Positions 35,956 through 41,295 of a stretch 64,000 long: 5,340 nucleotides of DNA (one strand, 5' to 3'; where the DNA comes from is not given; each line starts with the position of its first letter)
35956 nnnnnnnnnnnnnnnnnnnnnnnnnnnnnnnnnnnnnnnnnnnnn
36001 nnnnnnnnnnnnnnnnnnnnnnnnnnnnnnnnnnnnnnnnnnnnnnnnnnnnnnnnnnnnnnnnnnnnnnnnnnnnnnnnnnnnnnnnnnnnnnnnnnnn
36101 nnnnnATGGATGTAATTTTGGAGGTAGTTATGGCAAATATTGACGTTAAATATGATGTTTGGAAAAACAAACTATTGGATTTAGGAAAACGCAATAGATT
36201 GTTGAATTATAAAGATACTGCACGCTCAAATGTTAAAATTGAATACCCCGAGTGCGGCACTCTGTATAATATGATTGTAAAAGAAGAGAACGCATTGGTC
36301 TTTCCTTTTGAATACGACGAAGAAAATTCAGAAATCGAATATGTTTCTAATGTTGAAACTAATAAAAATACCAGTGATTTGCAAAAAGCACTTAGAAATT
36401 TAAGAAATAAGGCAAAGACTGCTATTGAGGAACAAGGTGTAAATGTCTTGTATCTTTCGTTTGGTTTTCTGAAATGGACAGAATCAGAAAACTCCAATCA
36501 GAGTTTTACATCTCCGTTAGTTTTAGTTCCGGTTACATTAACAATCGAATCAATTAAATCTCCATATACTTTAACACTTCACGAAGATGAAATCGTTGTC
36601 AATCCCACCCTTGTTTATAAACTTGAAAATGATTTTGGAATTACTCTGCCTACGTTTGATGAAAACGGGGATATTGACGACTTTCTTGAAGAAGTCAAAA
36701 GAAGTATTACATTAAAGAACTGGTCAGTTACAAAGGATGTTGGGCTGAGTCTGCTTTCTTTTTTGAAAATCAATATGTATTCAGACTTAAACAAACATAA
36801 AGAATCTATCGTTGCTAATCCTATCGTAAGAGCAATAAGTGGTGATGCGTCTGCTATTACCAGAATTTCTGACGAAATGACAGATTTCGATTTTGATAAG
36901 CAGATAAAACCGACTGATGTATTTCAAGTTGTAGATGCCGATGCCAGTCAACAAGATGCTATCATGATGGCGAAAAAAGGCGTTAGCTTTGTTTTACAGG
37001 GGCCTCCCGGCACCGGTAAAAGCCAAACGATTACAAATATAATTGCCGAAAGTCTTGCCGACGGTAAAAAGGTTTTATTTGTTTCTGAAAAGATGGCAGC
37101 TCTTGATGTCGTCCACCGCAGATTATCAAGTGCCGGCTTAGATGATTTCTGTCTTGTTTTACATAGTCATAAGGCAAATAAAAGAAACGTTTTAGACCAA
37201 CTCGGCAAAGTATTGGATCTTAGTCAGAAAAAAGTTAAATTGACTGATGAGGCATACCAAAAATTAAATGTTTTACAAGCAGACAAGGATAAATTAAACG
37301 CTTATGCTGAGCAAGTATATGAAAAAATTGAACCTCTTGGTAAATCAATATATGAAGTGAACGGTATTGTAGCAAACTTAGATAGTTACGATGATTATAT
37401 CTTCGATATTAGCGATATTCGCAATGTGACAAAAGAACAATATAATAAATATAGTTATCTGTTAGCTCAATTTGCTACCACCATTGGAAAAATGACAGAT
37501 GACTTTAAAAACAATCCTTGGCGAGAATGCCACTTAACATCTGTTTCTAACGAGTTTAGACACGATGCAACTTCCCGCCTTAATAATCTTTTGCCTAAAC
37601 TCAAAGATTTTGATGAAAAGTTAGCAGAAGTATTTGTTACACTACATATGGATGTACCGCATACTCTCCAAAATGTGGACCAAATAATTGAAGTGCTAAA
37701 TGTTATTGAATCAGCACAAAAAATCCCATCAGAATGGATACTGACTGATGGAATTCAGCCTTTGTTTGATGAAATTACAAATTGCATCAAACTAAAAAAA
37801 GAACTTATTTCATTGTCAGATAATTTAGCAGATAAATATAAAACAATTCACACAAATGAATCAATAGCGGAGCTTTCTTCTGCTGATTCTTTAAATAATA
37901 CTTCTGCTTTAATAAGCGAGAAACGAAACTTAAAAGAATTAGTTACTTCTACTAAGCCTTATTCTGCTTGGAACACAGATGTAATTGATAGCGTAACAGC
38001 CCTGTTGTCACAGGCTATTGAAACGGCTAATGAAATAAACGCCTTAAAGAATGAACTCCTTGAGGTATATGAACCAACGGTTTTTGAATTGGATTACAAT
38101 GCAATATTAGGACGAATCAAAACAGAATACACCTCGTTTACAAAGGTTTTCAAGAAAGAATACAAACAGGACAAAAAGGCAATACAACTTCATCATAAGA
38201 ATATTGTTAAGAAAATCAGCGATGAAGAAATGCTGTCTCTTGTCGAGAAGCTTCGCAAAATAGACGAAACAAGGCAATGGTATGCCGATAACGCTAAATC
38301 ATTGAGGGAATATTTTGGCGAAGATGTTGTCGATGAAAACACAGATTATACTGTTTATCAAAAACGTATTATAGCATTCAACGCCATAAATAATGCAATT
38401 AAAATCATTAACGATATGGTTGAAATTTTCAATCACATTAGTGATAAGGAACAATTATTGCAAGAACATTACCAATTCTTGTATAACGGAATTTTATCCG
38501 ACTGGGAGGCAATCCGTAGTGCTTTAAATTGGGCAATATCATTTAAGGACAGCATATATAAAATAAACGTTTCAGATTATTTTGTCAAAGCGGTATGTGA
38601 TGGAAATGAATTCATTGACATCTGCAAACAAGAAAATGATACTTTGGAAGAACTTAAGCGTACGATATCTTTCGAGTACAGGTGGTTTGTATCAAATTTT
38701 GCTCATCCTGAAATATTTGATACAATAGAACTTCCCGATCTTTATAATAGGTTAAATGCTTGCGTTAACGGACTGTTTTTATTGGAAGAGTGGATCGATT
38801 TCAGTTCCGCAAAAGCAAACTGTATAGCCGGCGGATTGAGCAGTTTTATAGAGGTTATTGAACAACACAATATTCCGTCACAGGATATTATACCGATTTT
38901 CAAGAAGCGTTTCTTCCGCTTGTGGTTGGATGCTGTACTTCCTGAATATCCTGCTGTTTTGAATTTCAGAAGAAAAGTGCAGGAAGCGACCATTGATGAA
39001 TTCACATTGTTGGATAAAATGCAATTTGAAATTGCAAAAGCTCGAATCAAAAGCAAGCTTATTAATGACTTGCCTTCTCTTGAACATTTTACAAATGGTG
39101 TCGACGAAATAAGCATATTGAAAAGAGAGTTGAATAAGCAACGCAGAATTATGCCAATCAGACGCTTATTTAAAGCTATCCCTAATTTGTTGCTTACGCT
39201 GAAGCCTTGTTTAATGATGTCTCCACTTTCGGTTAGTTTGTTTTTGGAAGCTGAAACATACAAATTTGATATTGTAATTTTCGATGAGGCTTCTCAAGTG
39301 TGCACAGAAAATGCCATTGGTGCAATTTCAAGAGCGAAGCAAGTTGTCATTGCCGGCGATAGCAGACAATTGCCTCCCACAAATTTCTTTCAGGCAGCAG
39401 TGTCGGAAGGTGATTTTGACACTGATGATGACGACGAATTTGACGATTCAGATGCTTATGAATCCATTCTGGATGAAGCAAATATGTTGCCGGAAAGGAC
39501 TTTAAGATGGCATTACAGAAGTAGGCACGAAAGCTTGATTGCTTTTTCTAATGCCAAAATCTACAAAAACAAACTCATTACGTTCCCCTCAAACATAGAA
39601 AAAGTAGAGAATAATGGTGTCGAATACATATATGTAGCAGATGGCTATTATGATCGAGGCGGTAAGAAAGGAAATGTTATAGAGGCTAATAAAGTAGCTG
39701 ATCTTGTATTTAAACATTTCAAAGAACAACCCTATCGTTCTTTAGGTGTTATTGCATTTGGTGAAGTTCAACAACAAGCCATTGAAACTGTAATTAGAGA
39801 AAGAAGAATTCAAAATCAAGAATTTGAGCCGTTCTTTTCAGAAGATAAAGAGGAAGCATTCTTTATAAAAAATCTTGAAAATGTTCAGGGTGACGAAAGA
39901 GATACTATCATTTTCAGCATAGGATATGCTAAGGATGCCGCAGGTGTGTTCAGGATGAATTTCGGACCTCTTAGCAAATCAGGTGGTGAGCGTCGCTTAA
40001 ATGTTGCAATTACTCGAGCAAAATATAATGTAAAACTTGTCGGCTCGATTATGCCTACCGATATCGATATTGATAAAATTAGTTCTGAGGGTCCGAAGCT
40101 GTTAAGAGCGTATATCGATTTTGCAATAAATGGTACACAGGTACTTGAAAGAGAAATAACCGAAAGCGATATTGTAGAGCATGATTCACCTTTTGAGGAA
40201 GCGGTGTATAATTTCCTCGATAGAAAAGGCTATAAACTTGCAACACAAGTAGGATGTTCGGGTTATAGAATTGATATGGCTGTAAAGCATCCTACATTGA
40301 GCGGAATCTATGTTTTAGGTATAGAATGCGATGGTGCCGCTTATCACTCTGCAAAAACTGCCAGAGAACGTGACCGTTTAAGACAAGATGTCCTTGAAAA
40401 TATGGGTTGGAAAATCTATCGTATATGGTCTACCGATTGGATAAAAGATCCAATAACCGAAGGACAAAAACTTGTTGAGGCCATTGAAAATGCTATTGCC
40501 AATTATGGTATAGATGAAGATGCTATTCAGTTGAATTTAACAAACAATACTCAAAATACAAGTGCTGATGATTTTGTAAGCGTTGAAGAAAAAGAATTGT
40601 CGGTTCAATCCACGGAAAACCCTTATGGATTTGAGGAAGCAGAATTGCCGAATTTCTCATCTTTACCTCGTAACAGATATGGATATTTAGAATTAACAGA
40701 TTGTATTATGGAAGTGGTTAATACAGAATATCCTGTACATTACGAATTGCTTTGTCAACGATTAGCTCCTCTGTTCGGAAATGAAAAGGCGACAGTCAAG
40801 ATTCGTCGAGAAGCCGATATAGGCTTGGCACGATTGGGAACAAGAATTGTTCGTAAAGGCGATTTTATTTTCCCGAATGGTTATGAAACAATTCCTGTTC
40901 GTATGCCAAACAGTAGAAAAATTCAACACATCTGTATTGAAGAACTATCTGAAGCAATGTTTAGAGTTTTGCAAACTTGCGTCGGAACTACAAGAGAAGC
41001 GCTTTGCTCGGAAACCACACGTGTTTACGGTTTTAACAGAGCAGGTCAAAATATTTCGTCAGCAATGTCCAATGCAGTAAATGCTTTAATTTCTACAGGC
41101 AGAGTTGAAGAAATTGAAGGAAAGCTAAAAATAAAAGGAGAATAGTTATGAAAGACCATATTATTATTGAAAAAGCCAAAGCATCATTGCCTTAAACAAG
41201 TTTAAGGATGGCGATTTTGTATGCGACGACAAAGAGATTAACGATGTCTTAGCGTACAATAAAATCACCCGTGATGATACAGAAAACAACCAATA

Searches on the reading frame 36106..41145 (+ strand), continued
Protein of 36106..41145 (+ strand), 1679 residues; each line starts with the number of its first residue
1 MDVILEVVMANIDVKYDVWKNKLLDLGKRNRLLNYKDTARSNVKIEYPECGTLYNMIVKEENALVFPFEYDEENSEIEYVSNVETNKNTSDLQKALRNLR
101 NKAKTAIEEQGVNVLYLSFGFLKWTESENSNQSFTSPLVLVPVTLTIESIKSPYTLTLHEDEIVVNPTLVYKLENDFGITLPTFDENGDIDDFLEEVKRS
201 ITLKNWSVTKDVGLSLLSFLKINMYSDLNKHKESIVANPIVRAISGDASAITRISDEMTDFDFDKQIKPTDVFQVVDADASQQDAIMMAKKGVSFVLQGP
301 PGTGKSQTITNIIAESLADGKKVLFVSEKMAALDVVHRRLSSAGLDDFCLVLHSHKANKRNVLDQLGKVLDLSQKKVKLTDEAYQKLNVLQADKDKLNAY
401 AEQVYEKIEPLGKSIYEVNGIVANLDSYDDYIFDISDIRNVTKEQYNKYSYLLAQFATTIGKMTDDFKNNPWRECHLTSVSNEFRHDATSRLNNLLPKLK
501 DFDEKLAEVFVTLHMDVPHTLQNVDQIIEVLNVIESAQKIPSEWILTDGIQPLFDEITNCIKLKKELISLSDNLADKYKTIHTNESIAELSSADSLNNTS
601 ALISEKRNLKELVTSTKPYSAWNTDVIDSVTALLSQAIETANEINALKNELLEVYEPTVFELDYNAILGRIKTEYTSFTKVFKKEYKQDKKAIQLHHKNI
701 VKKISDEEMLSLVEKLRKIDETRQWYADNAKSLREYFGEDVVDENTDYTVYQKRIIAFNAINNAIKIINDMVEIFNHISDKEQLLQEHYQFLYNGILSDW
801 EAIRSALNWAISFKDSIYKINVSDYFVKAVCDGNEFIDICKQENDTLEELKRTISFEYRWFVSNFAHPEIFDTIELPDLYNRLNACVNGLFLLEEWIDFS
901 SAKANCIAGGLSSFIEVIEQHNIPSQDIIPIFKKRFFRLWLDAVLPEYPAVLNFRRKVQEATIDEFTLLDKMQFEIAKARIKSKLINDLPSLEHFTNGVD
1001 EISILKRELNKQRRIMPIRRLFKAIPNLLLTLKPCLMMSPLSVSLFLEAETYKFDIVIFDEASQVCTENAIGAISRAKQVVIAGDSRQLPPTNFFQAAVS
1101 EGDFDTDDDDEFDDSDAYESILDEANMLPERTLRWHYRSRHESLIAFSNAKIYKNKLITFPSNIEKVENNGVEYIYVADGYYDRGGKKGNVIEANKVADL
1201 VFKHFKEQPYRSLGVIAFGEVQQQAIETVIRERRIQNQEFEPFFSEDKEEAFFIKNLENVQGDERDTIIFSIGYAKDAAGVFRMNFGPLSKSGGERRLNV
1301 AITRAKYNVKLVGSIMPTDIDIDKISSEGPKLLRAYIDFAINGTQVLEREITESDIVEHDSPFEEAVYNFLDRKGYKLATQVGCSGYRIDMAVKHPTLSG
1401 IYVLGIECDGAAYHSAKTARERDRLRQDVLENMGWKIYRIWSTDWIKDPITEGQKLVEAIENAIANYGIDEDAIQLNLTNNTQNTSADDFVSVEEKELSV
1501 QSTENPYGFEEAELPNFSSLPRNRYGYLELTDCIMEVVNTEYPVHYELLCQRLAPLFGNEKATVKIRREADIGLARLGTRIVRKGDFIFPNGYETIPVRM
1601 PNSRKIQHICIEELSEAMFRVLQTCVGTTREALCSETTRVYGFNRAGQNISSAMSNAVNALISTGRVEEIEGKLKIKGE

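Call 87: search_protein_families(library=padloc, proteins=[L007:7797-13820:+, L036:8004-12641:+, L065:7791-14609:+, L069:8004-12764:+, L078:7980-12761:+], max_evalue=1e-20)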
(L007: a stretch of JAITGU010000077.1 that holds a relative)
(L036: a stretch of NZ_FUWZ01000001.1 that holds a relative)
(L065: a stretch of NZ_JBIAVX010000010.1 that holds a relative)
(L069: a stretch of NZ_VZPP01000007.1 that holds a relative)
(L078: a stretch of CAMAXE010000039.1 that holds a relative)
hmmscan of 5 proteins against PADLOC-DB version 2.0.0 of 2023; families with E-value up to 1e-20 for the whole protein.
L007:7797-13820:+ (2008 aa): 3 families
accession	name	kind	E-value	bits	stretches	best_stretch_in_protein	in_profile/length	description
PDLC05009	PDC-S37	-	0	1322.9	2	864-1777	646-1546/1550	-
PDLC02194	Hhe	-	7e-176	585.2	2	995-1575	1203-1782/1911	-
PDLC03920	MkoA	-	8e-25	85.3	0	1168-1450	791-1096/1112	-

L036:8004-12641:+ (1546 aa): 4 families
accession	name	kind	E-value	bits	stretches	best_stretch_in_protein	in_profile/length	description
PDLC05009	PDC-S37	-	0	2089.6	1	3-1544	3-1544/1550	-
PDLC02194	Hhe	-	9.7e-235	780.3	2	815-1322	1256-1772/1911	-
PDLC03920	MkoA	-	7.6e-32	108.6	1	932-1181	791-1068/1112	-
PDLC03924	MkoC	-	4e-27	92.7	0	928-1212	666-964/1136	-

L065:7791-14609:+ (2273 aa): 4 families
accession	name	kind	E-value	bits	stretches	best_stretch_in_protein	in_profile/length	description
PDLC05009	PDC-S37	-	0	1212.3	2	1344-2258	646-1540/1550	-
PDLC02194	Hhe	-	1.6e-168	560.7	2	1529-2024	1271-1771/1911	-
PDLC03920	MkoA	-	2.9e-24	83.5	0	1630-1916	791-1099/1112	-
PDLC03924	MkoC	-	2.8e-22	76.7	0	1708-1912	771-964/1136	-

L069:8004-12764:+ (1587 aa): 3 families
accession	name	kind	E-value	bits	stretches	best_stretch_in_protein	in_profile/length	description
PDLC05009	PDC-S37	-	0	2042.4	1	1-1582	1-1543/1550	-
PDLC02194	Hhe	-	6.6e-239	794.2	2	883-1368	1287-1781/1911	-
PDLC03920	MkoA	-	2.5e-26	90.3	0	969-1222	791-1072/1112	-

L078:7980-12761:+ (1594 aa): 3 families
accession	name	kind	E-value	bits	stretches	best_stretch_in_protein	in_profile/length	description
PDLC05009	PDC-S37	-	0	1925.4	1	2-1590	2-1545/1550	-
PDLC02194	Hhe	-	4.8e-233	774.7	2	894-1363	1318-1788/1911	-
PDLC03920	MkoA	-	3.1e-29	99.9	0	950-1208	791-1070/1112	-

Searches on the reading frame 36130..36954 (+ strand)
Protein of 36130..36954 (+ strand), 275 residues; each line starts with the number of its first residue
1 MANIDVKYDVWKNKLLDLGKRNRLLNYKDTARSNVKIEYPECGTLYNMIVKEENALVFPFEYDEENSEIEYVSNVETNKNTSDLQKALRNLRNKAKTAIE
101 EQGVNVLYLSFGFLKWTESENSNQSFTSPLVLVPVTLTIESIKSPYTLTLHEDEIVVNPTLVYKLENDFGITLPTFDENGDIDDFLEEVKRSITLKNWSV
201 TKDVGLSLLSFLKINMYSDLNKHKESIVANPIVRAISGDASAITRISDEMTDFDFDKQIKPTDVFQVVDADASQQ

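Call 74: predict_structure(alignment_id=A4)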
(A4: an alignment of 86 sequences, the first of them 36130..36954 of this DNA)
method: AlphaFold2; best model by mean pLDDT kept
length: 275 residues; sequences in the alignment: 86
mean_pLDDT: 85.8   pTM: 0.77
mean pLDDT of the five models: 85.8, 82.1, 81.4, 80.5, 80.3
residues with pLDDT >= 90: 135; 70-90: 119; 50-70: 19; < 50: 2
segments of 3 or more residues with pLDDT < 50: none
pLDDT, mean of each block of 10 residues (from residue 1): 76 80 87 90 95 93 62 89 92 93 92 90 88 95 90 94 92 93 95 87 95 87 85 78 74 75 67 49
secondary structure, 60 per line:
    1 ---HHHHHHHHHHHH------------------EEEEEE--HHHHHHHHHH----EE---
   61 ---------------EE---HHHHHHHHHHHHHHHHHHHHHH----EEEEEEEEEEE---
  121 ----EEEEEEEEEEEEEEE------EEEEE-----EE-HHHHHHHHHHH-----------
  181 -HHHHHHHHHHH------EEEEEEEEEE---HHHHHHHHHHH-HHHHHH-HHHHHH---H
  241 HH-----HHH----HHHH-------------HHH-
elements in order: H4-15 E34-39 H42-51 H81-102 E107-117 E125-139 E146-150 H159-169 H182-192 E199-208 H212-222 H224-229 H231-236 H255-258

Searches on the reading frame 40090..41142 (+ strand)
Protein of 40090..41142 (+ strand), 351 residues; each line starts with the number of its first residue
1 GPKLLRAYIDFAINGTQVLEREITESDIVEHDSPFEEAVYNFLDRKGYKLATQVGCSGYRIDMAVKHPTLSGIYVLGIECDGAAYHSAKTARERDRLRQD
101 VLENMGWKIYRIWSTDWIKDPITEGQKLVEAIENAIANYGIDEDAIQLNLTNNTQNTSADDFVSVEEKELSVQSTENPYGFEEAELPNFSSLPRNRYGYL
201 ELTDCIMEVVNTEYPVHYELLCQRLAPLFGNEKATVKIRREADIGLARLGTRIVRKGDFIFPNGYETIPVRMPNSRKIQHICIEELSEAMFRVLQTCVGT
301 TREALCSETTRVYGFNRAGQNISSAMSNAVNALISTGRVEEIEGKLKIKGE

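Call 76: predict_structure(alignment_id=A5)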
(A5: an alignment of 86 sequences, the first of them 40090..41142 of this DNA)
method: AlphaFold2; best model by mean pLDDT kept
length: 351 residues; sequences in the alignment: 86
mean_pLDDT: 83.1   pTM: 0.51
mean pLDDT of the five models: 83.1, 82.0, 82.0, 81.2, 79.8
residues with pLDDT >= 90: 217; 70-90: 60; 50-70: 37; < 50: 37
segments of 3 or more residues with pLDDT < 50: 1-5, 142-173
pLDDT, mean of each block of 10 residues (from residue 1): 48 60 64 90 94 73 89 88 70 77 83 92 95 90 42 34 41 67 95 94 97 97 96 96 97 97 95 94 97 91 96 90 97 95 92 53
secondary structure, 60 per line:
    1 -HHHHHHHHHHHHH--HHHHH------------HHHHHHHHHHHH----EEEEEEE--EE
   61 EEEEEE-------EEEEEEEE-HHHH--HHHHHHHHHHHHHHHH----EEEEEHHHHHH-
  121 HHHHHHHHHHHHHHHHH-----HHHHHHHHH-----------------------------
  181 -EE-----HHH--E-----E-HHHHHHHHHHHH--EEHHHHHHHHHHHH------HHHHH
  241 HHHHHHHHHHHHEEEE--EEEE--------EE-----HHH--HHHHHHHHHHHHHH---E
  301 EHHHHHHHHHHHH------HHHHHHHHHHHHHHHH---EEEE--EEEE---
elements in order: H2-14 H17-21 H34-45 E50-56 E59-66 E74-81 H83-86 H89-104 E109-113 H114-119 H121-137 H143-151 H202-213 H218-229 H236-252 E253-256 E259-262 H283-296 H302-313 H320-335 E339-342 E345-348
